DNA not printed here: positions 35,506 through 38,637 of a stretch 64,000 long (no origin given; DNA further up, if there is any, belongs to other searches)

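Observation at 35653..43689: Giant doubly membrane-anchored surface protein between def and priA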

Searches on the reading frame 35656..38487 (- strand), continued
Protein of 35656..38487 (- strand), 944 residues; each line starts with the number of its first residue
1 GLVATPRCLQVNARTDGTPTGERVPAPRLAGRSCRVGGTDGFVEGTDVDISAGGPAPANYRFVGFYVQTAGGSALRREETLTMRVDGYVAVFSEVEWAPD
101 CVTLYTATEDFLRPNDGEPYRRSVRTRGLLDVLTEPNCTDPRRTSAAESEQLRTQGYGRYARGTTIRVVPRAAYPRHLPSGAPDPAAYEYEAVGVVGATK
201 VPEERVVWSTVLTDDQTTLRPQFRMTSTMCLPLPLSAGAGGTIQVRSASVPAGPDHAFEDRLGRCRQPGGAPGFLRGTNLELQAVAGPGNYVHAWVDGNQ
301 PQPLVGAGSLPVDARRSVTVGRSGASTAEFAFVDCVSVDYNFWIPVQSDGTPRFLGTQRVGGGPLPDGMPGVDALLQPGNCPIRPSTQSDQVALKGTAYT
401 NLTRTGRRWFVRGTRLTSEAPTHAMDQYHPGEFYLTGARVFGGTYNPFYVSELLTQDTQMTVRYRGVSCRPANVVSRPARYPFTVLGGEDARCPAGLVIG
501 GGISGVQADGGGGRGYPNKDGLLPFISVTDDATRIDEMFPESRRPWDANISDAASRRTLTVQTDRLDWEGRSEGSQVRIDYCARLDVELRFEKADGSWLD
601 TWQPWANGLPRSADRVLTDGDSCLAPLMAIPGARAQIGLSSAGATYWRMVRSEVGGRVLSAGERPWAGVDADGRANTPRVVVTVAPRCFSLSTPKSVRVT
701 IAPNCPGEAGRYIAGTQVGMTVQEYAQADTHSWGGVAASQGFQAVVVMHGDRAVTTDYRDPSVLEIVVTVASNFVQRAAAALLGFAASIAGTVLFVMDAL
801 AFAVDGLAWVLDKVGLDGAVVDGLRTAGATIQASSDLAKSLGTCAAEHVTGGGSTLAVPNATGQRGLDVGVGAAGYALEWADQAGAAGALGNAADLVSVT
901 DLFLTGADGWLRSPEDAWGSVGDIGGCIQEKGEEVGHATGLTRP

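Call 83: find_encoding_contigs(protein=P0011, flank=10000, max_places=2)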
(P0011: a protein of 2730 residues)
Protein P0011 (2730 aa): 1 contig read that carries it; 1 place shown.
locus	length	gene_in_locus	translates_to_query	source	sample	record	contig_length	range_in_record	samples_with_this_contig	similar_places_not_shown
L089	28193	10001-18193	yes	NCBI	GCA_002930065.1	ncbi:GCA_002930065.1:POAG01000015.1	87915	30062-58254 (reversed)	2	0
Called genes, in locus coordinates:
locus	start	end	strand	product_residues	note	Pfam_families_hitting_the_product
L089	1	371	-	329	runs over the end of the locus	PF00296:Bac_luciferase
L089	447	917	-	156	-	PF00588:SpoU_methylase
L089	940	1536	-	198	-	-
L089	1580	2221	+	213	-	PF02525:Flavodoxin_2, PF03358:FMN_red (weak)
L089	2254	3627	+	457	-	PF01565:FAD_binding_4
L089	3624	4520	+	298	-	PF00296:Bac_luciferase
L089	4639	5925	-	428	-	PF13860:FlgD_ig (weak)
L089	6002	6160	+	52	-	-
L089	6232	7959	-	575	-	PF00657:Lipase_GDSL (faint), PF13472:Lipase_GDSL_2, PF00754:F5_F8_type_C, PF22633:F5_F8_type_C_2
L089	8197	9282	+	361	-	PF01370:Epimerase, PF04321:RmlD_sub_bind (weak), PF22917:PRISE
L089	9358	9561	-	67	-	PF00313:CSD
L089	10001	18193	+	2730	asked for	PF16640:Big_3_5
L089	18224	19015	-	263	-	PF00106:adh_short, PF08659:KR, PF13561:adh_short_C2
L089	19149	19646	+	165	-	PF01047:MarR, PF12802:MarR_2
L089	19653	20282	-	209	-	PF11716:MDMPI_N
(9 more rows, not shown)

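Call 87: search_dna_similar(query=window:35656-38487:-, collection=plasmids, mode=protein, max_rows=10)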
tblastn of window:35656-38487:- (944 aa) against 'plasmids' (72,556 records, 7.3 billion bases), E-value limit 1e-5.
No match.

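Call 88: find_related_loci(query=A2, collection=viral_contigs, flank=10000)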
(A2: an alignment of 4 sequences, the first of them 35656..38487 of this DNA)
Query A2 (944 aa) in viral_contigs; peptide patterns used: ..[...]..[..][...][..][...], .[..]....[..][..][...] (x = any residue, [..] = any of these).
29 stretches matched a pattern, but none encodes a relative of the query by tblastn (E <= 1e-3).

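Call 89: search_dna_similar(query=window:35656-38487:-, collection=phages, mode=protein, max_rows=10)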
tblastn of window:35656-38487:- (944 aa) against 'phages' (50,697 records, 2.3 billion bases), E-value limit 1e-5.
No match.
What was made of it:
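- The family was not found on plasmids, phages or viral contigs (calls 87-89).
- Tried and rejected: Viral contigs, phage records and plasmid records gave no relatives (calls 87-89).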
